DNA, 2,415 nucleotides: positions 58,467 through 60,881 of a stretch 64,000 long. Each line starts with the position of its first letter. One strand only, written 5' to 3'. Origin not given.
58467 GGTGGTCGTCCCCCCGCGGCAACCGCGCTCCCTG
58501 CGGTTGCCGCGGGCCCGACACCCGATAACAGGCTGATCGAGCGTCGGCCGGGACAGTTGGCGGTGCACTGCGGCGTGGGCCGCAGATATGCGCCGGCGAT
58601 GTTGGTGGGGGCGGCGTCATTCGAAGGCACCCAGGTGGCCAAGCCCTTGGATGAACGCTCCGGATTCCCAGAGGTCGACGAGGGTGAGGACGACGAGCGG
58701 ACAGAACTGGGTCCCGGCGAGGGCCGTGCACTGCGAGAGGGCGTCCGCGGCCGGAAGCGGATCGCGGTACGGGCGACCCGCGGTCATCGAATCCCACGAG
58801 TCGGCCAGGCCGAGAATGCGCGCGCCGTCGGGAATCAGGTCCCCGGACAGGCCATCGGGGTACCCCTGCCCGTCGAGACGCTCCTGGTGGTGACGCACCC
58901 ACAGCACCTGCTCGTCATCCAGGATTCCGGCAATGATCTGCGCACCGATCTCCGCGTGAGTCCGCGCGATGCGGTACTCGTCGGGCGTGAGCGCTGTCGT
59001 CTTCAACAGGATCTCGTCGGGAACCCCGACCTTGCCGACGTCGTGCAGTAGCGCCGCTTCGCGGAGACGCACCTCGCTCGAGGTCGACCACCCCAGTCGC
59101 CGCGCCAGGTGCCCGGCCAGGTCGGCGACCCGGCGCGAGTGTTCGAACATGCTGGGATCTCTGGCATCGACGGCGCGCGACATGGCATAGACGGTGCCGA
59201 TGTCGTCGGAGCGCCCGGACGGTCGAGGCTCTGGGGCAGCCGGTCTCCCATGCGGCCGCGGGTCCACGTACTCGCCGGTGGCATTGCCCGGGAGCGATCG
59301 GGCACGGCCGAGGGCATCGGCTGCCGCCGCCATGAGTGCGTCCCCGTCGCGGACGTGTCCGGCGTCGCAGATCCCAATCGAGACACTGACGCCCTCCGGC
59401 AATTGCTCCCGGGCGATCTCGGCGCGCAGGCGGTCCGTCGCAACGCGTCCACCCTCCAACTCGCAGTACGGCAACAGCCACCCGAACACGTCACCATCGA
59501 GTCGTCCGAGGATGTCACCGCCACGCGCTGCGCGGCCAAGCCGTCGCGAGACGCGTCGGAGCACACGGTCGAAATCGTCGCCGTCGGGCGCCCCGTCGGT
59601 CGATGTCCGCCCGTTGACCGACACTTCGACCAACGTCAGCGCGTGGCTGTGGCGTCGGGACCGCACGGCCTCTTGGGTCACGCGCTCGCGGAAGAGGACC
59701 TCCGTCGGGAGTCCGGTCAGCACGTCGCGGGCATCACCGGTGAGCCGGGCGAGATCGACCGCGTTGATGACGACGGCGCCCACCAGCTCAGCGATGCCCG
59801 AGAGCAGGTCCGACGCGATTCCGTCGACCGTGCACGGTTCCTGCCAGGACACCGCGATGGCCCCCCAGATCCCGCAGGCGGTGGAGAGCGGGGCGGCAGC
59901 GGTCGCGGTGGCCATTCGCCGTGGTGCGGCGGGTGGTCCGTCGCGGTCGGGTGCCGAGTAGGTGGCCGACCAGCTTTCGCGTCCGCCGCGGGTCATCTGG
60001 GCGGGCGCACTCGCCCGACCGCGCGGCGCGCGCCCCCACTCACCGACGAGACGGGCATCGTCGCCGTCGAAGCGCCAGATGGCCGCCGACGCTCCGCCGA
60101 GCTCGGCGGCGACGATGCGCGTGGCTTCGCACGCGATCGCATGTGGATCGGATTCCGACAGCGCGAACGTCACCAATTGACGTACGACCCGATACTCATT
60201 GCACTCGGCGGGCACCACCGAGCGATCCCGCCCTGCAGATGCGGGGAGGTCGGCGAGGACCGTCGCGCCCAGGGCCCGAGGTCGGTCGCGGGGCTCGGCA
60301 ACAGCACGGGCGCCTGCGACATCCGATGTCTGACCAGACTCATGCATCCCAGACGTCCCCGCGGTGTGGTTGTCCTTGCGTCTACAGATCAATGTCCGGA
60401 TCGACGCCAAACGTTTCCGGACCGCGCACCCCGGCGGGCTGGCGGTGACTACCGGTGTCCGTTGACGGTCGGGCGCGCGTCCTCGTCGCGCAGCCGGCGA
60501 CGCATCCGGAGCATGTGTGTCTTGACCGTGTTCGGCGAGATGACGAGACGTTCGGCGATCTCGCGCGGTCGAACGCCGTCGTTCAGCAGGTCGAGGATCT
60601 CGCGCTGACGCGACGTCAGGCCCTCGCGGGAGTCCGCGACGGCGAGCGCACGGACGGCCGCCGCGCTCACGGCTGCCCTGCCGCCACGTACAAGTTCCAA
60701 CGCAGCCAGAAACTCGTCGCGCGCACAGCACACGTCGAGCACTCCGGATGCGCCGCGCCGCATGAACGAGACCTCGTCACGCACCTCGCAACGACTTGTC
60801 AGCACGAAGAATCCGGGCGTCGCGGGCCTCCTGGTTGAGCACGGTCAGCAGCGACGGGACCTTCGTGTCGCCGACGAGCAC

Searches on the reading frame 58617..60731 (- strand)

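Call 46: search_protein_families(library=pfam, proteins=[window:58617-60731:-], max_evalue=0.001)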
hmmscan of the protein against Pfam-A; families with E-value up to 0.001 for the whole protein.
window:58617-60731:- (704 aa): 3 families
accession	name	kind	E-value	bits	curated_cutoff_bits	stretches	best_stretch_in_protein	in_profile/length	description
PF13487.12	HD_5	-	5e-35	121.2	27.2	1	517-676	3-166/170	HD domain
PF01966.28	HD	-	1.1e-19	71.3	22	1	529-648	2-115/116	HD domain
PF00990.26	GGDEF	-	2.2e-13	50.8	23.8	1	335-479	3-156/161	Diguanylate cyclase, GGDEF domain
